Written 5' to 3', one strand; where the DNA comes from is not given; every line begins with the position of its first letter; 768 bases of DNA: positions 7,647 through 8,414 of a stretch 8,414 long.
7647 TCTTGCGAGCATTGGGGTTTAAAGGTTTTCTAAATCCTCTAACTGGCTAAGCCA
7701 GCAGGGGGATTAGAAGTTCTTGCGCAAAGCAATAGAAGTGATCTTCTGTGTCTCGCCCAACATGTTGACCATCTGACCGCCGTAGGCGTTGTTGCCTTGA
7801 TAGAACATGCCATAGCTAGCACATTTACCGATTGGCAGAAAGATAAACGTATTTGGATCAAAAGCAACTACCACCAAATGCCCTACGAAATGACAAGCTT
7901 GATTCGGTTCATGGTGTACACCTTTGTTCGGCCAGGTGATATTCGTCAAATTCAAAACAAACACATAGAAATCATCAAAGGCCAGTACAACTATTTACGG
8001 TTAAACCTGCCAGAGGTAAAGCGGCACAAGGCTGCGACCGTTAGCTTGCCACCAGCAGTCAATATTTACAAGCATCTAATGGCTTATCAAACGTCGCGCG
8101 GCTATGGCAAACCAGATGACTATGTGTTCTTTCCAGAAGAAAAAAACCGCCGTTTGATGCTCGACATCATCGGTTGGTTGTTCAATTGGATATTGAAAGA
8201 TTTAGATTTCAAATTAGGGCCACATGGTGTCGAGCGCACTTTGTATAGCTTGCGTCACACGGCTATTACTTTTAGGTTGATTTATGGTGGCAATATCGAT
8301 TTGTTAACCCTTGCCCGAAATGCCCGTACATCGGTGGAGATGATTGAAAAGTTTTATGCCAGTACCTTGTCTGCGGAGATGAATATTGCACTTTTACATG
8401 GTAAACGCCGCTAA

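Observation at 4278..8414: Two mirror-image integrase-porin modules, one intact and one decayed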

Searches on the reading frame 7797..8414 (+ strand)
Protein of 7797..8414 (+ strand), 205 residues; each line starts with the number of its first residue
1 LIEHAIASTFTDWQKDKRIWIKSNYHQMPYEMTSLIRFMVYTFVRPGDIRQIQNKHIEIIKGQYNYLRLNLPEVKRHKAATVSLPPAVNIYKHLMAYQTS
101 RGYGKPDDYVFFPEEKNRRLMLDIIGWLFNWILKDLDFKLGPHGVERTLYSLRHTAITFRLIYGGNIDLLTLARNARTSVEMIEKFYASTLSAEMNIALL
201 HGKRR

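Call 7: search_protein_families(library=pfam, proteins=[window:7797-8414:+], max_evalue=0.01)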
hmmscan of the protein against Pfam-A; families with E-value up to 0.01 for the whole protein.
window:7797-8414:+ (205 aa): 1 family
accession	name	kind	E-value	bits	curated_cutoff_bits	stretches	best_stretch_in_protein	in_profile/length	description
PF00589.27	Phage_integrase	-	0.00069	19.9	27.1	1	24-155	16-135/172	Phage integrase family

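Call 63: find_encoding_contigs(protein=window:7797-8414:+, flank=10000, max_places=10)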
Protein window:7797-8414:+ (205 aa): no gene with exactly this product is on record in the collection.
